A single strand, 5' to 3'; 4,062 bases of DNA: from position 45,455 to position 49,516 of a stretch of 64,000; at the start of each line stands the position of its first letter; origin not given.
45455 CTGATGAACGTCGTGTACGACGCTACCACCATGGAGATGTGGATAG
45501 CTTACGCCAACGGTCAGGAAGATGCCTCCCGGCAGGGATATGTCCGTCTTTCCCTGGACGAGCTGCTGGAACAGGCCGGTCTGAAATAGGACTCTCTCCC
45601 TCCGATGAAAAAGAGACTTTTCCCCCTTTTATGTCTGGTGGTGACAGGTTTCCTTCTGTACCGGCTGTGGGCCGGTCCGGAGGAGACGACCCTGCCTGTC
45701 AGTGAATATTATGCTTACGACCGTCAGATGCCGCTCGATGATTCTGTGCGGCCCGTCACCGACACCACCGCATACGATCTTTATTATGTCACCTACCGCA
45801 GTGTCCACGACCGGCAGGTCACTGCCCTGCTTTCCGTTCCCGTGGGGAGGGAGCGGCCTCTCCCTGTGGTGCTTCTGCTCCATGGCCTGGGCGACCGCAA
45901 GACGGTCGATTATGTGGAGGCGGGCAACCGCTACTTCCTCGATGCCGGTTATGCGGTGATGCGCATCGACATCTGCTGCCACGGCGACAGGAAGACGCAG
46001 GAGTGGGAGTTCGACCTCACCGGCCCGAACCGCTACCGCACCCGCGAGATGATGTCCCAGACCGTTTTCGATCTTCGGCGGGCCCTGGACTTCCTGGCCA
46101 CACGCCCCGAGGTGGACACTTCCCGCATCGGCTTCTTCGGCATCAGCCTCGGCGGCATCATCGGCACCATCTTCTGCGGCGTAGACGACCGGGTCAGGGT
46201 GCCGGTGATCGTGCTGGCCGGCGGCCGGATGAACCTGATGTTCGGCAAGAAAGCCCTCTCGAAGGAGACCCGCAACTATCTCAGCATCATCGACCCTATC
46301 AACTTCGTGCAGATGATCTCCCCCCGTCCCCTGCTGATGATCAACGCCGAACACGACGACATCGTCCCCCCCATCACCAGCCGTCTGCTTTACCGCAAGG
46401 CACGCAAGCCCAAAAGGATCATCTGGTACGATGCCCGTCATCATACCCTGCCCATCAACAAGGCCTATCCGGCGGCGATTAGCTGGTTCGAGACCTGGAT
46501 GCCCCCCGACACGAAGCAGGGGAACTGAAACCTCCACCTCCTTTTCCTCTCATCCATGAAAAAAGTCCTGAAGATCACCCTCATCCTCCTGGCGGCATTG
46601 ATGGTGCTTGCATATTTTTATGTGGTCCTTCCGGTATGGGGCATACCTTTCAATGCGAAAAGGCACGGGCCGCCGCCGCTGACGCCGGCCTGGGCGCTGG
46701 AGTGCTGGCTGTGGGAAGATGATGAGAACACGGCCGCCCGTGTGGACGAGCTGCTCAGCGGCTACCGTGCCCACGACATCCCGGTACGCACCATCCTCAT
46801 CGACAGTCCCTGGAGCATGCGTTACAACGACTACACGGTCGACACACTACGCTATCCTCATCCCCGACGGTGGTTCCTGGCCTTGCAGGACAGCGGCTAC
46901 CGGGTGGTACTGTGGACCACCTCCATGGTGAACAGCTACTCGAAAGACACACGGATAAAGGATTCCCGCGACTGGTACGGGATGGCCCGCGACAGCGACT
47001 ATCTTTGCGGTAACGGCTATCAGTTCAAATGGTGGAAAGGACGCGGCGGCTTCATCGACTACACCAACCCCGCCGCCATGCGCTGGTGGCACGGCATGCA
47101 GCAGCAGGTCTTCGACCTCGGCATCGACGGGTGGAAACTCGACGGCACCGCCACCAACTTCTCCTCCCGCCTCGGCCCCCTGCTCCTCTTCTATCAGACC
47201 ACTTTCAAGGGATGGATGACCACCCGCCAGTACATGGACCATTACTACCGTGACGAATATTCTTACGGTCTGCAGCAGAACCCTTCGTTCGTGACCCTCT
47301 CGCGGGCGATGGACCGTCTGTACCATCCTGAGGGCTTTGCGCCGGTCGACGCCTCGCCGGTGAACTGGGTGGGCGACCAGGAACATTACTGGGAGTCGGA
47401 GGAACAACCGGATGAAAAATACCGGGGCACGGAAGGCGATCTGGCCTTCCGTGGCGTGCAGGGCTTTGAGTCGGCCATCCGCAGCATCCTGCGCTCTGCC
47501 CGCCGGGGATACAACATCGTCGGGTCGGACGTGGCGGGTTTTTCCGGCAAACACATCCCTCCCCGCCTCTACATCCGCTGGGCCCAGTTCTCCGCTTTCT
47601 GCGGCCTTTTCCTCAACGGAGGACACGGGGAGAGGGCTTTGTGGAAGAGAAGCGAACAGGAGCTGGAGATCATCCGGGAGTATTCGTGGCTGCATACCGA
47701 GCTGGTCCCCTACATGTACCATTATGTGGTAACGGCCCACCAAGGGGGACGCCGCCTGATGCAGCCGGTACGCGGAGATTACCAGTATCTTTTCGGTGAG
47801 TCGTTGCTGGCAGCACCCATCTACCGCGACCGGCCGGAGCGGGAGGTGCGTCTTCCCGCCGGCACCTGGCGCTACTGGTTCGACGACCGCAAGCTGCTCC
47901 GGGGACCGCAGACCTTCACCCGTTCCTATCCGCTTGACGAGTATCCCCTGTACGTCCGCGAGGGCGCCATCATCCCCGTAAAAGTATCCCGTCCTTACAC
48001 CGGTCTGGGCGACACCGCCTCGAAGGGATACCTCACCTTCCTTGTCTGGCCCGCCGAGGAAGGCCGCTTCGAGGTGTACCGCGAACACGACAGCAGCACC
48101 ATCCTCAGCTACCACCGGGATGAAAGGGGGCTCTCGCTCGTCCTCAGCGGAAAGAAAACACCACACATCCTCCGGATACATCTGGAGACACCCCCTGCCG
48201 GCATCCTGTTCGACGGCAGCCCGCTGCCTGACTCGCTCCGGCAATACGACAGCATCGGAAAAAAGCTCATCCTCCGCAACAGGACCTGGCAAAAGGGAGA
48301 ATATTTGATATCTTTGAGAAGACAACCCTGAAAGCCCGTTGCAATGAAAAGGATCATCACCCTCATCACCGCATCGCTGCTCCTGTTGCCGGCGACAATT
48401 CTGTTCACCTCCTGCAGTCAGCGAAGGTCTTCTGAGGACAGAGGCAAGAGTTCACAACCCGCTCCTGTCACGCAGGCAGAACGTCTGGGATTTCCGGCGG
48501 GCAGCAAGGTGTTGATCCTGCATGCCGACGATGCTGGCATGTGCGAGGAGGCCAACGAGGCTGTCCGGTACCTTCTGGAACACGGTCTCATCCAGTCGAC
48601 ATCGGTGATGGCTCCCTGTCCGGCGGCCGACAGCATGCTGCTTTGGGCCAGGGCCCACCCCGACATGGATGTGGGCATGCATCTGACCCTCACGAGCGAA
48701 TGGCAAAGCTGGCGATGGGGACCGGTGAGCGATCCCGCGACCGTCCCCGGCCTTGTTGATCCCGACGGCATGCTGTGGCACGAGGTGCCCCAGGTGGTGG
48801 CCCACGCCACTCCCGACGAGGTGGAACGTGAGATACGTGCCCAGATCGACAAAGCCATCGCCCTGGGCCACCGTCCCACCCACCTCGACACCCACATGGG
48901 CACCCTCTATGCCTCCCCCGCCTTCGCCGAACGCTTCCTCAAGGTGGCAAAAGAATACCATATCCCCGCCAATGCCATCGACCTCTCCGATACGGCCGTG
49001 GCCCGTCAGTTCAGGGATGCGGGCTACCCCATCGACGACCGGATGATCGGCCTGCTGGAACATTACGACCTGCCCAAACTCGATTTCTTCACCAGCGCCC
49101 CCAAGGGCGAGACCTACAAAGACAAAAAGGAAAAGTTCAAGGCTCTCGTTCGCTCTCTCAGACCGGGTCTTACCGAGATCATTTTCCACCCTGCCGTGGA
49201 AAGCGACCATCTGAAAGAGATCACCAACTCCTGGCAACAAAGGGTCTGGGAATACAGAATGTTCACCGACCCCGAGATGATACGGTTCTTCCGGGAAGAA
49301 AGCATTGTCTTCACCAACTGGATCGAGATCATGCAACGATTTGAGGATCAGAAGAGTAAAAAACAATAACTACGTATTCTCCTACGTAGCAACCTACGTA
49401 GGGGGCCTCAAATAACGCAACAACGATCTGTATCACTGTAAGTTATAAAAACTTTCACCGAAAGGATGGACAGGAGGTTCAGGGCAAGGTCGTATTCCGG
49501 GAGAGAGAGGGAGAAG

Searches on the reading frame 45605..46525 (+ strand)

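Call 16: search_protein_families(library=pfam, proteins=[window:45605-46525:+], max_evalue=0.001)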
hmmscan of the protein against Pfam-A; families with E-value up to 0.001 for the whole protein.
window:45605-46525:+ (307 aa): 8 families
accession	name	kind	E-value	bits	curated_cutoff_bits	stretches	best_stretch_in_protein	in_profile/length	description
PF05448.18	AXE1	-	2e-13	50.2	21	1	53-197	50-200/321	Acetyl xylan esterase (AXE1)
PF12146.15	Hydrolase_4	-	9.8e-10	38.6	27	1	85-206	3-108/239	Serine aminopeptidase, S33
PF20434.5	BD-FAE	-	7.1e-09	35.9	26.8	0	213-265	165-214/215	BD-FAE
PF00561.26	Abhydrolase_1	-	9.7e-08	32.4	25.8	1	87-207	1-102/245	alpha/beta hydrolase fold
PF00326.27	Peptidase_S9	-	1e-06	28.8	22.6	0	109-186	7-77/213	Prolyl oligopeptidase family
PF12697.13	Abhydrolase_6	-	5.8e-05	24.3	26.3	0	89-206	1-93/217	Alpha/beta hydrolase family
PF01738.24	DLH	-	8.6e-05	22.7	21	1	74-255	3-158/217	Dienelactone hydrolase family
PF06500.17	FrsA-like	-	0.00014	21.3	22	1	55-227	164-319/414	Esterase FrsA-like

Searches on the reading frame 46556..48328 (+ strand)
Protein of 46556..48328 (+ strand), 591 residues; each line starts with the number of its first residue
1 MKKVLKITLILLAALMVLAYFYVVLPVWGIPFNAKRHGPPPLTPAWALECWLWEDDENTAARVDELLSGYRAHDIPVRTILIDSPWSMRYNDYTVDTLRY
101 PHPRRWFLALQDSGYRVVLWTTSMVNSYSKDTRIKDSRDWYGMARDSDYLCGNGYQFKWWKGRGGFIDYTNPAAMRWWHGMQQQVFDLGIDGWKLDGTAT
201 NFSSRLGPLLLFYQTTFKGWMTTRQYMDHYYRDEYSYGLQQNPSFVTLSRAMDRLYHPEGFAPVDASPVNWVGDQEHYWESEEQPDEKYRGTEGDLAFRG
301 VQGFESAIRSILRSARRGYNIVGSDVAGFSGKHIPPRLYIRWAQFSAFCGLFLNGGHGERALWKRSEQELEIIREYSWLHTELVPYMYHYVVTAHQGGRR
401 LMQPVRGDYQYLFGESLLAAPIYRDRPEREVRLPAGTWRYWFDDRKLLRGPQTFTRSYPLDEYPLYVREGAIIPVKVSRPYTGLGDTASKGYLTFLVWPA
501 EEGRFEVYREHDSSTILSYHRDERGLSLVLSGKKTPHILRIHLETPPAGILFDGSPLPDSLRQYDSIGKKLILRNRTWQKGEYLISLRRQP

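Call 16: search_protein_families(library=pfam, proteins=[window:46556-48328:+], max_evalue=0.001)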
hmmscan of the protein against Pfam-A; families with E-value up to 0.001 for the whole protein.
window:46556-48328:+ (591 aa): 2 families
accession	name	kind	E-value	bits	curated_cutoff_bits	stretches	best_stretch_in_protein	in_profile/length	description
PF01055.32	Glyco_hydro_31_2nd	-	1.2e-39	137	23.5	2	40-281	1-239/328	Glycosyl hydrolases family 31 TIM-barrel domain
PF21365.3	Glyco_hydro_31_3rd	-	3.5e-13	50.3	24.4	1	408-473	22-87/87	Glycosyl hydrolase family 31 C-terminal domain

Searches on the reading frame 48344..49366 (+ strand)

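Call 16: search_protein_families(library=pfam, proteins=[window:48344-49366:+], max_evalue=0.001)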
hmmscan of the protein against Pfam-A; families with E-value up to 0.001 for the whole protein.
window:48344-49366:+ (341 aa): 1 family
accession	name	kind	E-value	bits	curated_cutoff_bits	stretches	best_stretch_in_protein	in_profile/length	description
PF04794.17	YdjC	-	7.7e-64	216.5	29.7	1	57-317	2-265/266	YdjC-like protein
